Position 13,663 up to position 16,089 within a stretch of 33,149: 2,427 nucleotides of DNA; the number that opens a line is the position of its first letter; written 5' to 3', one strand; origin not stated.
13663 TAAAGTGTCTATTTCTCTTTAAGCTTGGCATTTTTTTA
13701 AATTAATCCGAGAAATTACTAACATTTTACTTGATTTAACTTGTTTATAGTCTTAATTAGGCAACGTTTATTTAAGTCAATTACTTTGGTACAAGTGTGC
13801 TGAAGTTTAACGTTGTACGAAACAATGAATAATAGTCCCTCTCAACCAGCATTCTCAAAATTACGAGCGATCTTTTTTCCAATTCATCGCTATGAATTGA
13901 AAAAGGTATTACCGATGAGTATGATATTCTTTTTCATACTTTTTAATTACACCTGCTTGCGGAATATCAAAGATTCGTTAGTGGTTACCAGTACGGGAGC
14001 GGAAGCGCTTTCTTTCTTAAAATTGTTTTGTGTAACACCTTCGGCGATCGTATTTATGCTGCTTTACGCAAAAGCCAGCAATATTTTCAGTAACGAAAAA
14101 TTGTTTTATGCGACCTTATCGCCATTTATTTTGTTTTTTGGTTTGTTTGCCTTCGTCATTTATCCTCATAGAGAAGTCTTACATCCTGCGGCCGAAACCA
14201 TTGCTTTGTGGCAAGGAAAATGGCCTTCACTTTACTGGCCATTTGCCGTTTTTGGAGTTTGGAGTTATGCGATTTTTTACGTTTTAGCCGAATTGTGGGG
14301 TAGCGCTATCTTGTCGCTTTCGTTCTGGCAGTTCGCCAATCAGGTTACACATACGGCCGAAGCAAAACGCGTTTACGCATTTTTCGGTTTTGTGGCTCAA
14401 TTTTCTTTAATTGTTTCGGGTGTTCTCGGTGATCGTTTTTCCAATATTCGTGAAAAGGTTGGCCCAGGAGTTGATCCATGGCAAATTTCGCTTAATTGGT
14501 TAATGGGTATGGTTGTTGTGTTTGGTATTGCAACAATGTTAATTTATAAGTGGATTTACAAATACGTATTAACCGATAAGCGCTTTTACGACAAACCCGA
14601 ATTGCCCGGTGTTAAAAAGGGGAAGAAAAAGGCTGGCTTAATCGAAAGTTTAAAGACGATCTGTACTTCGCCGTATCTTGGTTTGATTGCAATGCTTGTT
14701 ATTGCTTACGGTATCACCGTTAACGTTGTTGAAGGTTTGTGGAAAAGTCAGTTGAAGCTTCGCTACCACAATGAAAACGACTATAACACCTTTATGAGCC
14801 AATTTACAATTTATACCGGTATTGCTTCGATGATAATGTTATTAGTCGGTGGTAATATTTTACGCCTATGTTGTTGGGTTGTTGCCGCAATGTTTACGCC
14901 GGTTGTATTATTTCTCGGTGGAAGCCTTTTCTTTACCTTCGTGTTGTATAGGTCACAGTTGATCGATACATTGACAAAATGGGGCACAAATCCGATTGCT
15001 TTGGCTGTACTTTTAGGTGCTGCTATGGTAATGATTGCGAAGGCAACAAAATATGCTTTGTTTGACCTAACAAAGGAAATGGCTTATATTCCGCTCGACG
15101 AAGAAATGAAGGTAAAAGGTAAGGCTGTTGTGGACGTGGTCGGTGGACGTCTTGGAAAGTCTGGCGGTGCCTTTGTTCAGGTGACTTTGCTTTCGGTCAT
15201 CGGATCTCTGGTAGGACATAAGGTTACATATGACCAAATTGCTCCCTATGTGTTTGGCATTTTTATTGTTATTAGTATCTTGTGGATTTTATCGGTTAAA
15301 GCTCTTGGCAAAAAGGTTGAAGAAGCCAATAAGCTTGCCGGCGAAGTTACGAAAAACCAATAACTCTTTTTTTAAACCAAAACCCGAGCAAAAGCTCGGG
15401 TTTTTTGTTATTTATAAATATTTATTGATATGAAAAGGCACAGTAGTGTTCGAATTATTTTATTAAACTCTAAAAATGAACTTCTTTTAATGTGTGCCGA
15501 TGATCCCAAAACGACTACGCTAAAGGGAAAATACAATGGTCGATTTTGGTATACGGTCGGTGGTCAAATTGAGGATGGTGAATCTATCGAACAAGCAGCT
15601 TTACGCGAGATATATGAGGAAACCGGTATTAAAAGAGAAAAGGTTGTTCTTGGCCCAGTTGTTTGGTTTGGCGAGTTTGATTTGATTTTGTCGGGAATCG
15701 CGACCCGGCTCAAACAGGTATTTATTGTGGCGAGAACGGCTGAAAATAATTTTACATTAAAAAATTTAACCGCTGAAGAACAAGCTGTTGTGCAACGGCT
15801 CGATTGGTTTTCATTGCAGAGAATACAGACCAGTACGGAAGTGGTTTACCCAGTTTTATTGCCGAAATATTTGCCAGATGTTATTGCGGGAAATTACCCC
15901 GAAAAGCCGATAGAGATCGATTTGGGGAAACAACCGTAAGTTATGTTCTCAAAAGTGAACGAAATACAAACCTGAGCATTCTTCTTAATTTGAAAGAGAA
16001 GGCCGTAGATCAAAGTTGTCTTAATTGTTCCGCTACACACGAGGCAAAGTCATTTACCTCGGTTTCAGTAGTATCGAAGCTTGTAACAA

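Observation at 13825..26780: Candidate nucleotide-harvesting region: ATP/ADP translocase with five Nudix hydrolases, a MazG-like NTPase, a phosphatase and a porin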

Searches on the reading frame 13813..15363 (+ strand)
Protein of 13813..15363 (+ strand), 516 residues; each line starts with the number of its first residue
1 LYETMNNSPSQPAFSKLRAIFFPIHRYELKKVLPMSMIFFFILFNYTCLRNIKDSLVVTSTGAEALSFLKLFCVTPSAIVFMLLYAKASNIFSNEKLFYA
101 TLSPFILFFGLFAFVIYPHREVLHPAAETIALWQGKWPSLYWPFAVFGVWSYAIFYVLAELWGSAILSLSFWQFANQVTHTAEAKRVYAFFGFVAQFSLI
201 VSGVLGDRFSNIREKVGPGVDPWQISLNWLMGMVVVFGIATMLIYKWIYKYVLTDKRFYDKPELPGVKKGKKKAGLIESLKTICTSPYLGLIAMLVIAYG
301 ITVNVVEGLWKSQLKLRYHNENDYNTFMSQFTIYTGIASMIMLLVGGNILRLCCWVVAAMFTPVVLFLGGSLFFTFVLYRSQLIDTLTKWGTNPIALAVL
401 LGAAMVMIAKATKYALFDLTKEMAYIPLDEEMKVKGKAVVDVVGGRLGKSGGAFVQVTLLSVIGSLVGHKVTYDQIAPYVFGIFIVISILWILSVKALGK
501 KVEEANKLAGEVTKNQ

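Call 4: search_protein_families(library=pfam, proteins=[window:13813-15363:+], max_evalue=0.01)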
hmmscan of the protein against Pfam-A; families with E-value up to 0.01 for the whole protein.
window:13813-15363:+ (516 aa): 1 family
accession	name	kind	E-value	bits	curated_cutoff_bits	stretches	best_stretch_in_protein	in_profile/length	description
PF03219.20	TLC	-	2.5e-180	600.9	21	1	11-501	5-490/491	TLC ATP/ADP transporter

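Call 6: search_protein_families(library=ncbifam, proteins=[window:13813-15363:+], max_evalue=0.01)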
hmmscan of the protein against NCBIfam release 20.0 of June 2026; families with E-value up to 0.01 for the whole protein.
window:13813-15363:+ (516 aa): 1 family
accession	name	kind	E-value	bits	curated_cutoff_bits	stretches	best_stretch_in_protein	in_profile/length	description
TIGR00769.1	AAA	superfamily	1.3e-164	548.6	387.2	1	24-501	1-471/472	NTP/NDP exchange transporter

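Call 13: find_homologous_proteins(query=window:13813-15363:+, max_evalue=1e-50)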
Query window:13813-15363:+ (516 aa): 2798 proteins with E <= 1e-50 among 8000 candidates; the best 120 are listed.
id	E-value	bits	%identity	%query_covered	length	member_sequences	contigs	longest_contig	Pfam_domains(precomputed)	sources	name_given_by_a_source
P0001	0.0e+0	1140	100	99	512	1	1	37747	PF03219.21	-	-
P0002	8.3e-271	917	79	98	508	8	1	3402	PF03219.21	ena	-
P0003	2.1e-266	903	78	98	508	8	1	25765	PF03219.21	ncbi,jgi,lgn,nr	ncbi:MAG: NTP/NDP exchange transporter [Puniceicoccales bacterium]|jgi:AAA family ATP:ADP antiporter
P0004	3.1e-265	899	76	98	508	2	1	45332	PF03219.21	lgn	-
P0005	2.9e-262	889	75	99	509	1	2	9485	PF03219.21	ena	-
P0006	2.3e-258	876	76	98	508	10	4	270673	PF03219.21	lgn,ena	-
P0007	1.3e-257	874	76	97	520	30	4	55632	PF03219.21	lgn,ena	-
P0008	4.5e-257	872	75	98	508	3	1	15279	PF03219.21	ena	-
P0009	3.0e-256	869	75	98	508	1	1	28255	PF03219.21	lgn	-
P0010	6.8e-256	868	76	98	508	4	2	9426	PF03219.21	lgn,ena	-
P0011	6.9e-255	865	73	98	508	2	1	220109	PF03219.21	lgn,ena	-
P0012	7.8e-255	865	81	91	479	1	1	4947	PF03219.21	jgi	jgi:AAA family ATP:ADP antiporter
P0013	1.1e-254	864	75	96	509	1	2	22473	PF03219.21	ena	-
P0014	1.2e-254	864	75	97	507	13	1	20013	PF03219.21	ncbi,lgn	-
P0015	4.3e-253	859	79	92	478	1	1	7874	PF03219.21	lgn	-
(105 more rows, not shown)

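Call 14: find_encoding_contigs(protein=P0001, flank=10000, max_places=3)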
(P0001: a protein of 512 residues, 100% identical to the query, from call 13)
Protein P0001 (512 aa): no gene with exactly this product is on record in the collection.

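Call 15: find_encoding_contigs(protein=P0006, flank=10000, max_places=3)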
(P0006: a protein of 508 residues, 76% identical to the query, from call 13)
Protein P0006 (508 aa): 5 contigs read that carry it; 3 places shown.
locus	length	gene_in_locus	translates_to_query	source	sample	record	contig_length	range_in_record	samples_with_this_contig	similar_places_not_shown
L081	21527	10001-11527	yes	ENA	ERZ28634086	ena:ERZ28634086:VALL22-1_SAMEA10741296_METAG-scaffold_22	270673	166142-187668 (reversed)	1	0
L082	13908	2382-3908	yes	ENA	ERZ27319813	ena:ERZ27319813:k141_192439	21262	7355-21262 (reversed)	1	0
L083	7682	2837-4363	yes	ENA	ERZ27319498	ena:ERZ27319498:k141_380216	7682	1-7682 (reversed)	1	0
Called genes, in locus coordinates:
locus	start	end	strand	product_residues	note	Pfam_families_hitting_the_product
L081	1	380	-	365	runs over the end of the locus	PF03462:PCRF, PF00472:RF-1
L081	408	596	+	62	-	-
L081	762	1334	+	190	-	PF01066:CDP-OH_P_transf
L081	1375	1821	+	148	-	PF05932:CesT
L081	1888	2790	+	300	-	PF00701:DHDPS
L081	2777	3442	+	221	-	PF01113:DapB_N, PF05173:DapB_C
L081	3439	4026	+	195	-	PF01330:RuvA_N, PF00633:HHH (faint), PF14520:HHH_5, PF21176:RecR_HhH (faint), PF07499:RuvA_C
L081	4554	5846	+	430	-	-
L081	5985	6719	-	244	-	-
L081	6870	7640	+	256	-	PF00793:DAHP_synth_1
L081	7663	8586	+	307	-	PF00551:Formyl_trans_N, PF02911:Formyl_trans_C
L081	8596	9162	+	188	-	PF02660:G3P_acyltransf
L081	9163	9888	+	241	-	PF00696:AA_kinase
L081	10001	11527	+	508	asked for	PF03219:TLC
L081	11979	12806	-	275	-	-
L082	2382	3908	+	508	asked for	PF03219:TLC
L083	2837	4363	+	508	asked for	PF03219:TLC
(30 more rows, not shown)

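Call 16: find_encoding_contigs(protein=P0003, flank=10000, max_places=2)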
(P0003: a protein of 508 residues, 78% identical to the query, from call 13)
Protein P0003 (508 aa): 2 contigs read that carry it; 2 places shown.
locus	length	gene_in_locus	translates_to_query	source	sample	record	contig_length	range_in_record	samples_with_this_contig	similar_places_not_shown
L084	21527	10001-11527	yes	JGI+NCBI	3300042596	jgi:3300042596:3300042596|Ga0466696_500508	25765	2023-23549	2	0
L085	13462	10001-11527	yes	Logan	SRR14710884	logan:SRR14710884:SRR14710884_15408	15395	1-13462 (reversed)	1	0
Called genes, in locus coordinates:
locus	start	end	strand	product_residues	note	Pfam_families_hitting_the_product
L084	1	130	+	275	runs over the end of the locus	PF02463:SMC_N (weak), PF00005:ABC_tran, PF13401:AAA_22 (weak), PF13304:AAA_21, PF08352:oligo_HPY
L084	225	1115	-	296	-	PF01715:IPPT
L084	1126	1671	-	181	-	PF21711:DCTN5, PF25087:GMPPB_C (faint), PF25084:LbH_EIF2B (faint), PF00132:Hexapep, PF14602:Hexapep_2 (weak)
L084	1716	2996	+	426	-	-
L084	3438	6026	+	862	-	PF02518:HATPase_c, PF00204:DNA_gyraseB, PF01751:Toprim, PF00986:DNA_gyraseB_C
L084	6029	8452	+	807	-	PF00521:DNA_topoisoIV, PF03989:DNA_gyraseA_C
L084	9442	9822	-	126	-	-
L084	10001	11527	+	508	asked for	PF03219:TLC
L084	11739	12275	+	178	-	-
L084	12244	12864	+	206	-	PF13401:AAA_22 (weak), PF00625:Guanylate_kin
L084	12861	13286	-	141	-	-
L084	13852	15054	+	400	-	PF04413:Glycos_transf_N, PF02350:Epimerase_2 (weak)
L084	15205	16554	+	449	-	PF02881:SRP54_N, PF00448:SRP54, PF02978:SRP_SPB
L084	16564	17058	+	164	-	PF04608:PgpA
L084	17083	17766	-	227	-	PF20582:UPF0758_N (weak), PF04002:RadC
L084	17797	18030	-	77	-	-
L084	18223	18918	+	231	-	PF00215:OMPdecase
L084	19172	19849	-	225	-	PF01476:LysM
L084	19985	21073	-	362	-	PF00154:RecA_N, PF08423:Rad51, PF06745:ATPase (weak), PF21096:RecA_C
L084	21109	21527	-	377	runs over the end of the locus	PF00226:DnaJ, PF01556:DnaJ_C, PF00684:DnaJ_CXXCXGXG, PF15777:Anti-TRAP (faint)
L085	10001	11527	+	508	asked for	PF03219:TLC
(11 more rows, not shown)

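Call 17: find_encoding_contigs(protein=P0004, flank=10000, max_places=2)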
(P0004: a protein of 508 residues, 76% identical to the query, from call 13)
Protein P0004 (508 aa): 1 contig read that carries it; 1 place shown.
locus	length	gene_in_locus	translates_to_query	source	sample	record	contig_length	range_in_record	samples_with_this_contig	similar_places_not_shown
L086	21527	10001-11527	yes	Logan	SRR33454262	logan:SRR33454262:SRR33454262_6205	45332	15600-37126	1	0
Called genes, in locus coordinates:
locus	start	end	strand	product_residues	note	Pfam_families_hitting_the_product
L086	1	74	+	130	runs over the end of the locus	PF05932:CesT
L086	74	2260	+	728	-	PF03958:Secretin_N, PF00263:Secretin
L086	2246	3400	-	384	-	-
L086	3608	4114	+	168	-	PF21711:DCTN5 (weak), PF25084:LbH_EIF2B (weak), PF25087:GMPPB_C (faint), PF00132:Hexapep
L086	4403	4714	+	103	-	-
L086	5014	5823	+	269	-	PF00793:DAHP_synth_1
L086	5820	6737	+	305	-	PF00551:Formyl_trans_N, PF02911:Formyl_trans_C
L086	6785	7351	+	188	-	PF02660:G3P_acyltransf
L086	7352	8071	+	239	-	PF00696:AA_kinase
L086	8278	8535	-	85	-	-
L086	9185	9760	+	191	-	-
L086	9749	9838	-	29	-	-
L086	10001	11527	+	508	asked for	PF03219:TLC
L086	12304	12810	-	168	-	-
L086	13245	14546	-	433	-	PF04888:SseC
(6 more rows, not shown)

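Call 56: search_solved_structures(query=window:13813-15363:+, max_evalue=0.001)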
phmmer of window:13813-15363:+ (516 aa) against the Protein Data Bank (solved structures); distinct sequences matched with E-value up to 0.001: 2.
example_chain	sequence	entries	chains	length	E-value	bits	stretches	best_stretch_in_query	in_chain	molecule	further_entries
9j3n_A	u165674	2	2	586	1e-145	489.7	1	11-501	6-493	ADP,ATP carrier protein 1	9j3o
9j3j_A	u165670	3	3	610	9.1e-121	407.4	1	22-499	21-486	ADP,ATP carrier protein 1, chloroplastic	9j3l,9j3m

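Call 75: search_protein_families(library=pfam, proteins=[L084:11739-12275:+], max_evalue=1)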
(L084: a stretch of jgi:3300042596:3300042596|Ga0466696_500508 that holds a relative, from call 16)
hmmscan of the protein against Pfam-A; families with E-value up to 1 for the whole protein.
L084:11739-12275:+ (178 aa): 1 family
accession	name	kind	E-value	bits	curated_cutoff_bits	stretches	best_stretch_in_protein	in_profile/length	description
PF00951.23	Arteri_Gl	-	0.036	14.3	24.9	1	96-167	57-125/179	Arterivirus GL envelope glycoprotein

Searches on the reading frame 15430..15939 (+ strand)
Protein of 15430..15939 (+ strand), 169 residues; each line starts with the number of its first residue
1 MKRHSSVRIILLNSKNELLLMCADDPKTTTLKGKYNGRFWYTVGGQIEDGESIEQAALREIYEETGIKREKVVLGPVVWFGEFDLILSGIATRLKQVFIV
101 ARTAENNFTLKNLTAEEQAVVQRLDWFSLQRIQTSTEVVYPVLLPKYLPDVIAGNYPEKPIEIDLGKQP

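Call 4: search_protein_families(library=pfam, proteins=[window:15430-15939:+], max_evalue=0.01)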
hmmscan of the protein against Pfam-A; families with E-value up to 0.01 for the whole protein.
window:15430-15939:+ (169 aa): 1 family
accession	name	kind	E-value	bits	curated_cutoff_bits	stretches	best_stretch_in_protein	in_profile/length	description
PF00293.34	NUDIX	-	1.5e-16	61.1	21.1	1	2-132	1-118/134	NUDIX domain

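Call 6: search_protein_families(library=ncbifam, proteins=[window:15430-15939:+], max_evalue=0.01)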
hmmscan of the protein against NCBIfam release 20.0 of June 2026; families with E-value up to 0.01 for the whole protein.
window:15430-15939:+ (169 aa): 20 families
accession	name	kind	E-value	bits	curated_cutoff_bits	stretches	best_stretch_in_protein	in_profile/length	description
NF006961.0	PRK09438.1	equivalog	2.3e-08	33.6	103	1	18-84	12-80/151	dihydroneopterin triphosphate diphosphatase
NF041652.1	Nud_hyd_Dein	equivalog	1.6e-07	31.6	200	1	6-72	15-77/152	Nudix hydrolase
NF001938.0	PRK00714.1-5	equivalog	2.1e-07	30.4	116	1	5-85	14-91/172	RNA pyrophosphohydrolase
NF001934.0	PRK00714.1-1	equivalog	1.8e-06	27.5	241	1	33-73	26-66/176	RNA pyrophosphohydrolase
NF041653.1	Nud_hyd_Meth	equivalog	3.9e-06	26.7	300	1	4-69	27-86/170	Nudix hydrolase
NF008044.0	PRK10776.1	equivalog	4.5e-06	26.6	148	1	34-73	27-66/130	8-oxo-dGTP diphosphatase MutT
NF006530.0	PRK08999.1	equivalog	5.1e-06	25.8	245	1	33-71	28-66/315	Nudix family hydrolase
NF001299.0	PRK00241.1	equivalog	1.1e-05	25.1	158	1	34-69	155-190/263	NAD(+) diphosphatase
TIGR02705.1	nudix_YtkD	equivalog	1.3e-05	24.7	154.4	1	42-72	49-79/156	RNA deprotection pyrophosphohydrolase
TIGR00586.1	mutt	equivalog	8.1e-05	22.6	97.9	1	37-73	31-67/129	8-oxo-dGTP diphosphatase MutT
NF001935.0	PRK00714.1-2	equivalog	9.9e-05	21.9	259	1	7-72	11-65/183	RNA pyrophosphohydrolase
NF012016.0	PRK15472.1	equivalog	0.00015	21.5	95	1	19-68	17-61/141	nucleoside triphosphatase NudI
NF007834.0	PRK10546.1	equivalog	0.00088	19.1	156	1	39-69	31-61/135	pyrimidine (deoxy)nucleoside triphosphate diphosphatase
NF008003.0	PRK10729.1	equivalog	0.0018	17.6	248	1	42-72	94-124/210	ADP-ribose diphosphatase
NF001937.0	PRK00714.1-4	equivalog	0.0019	17.8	139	1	38-98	31-92/161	RNA pyrophosphohydrolase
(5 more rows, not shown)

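Call 19: search_solved_structures(query=window:15430-15939:+, max_evalue=0.001)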
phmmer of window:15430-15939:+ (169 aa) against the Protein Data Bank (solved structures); distinct sequences matched with E-value up to 0.001: 14.
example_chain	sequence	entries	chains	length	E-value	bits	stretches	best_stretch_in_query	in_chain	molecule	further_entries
3id9_A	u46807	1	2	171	2.2e-06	30.6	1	22-68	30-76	MutT/NUDIX family protein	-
2pqv_A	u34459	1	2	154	2.6e-06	30.3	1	35-150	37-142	MutT/nudix family protein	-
1vc8_A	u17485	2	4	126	2.4e-05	27.2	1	38-72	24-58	Ndx1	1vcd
3smd_A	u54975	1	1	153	3.1e-05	26.8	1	36-73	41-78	MutT/NUDIX family protein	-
1vc9_A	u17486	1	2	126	6.4e-05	25.8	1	38-72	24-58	Ndx1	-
2o1c_A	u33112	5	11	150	7.6e-05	25.6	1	19-68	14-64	dATP pyrophosphohydrolase | Dihydroneopterin triphosphate diphosphatase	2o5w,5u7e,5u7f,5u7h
1sjy_A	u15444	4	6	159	8.3e-05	25.5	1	8-75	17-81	MutT/nudix family protein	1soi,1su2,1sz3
6fl4_A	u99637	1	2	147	0.00017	24.5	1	41-76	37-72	Nudix hydrolase 1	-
5gp0_E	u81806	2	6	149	0.00017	24.5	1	41-76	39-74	Nudix hydrolase 1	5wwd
6dby_A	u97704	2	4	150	0.00017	24.5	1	41-76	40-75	Nudix hydrolase 1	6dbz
4v14_A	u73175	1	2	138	0.00019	24.3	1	35-68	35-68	MUTATOR MUTT PROTEIN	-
5otn_A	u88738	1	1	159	0.00035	23.4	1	35-71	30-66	Nudix (Nucleoside diphosphate linked moiety X)-type motif 1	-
5hzx_A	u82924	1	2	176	0.00041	23.2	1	35-71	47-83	Nudix (Nucleoside diphosphate linked moiety X)-type motif 1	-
3i7u_A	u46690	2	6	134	0.00069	22.5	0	37-72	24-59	AP4A hydrolase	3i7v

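Call 57: search_protein_families(library=padloc, proteins=[window:15430-15939:+], max_evalue=0.001)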
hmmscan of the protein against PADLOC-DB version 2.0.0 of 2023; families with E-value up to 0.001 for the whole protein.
window:15430-15939:+ (169 aa): 1 family
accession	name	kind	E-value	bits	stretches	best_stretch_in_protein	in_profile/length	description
PDLC04899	PDC-S07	-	2e-06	25.5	1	33-69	28-64/135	-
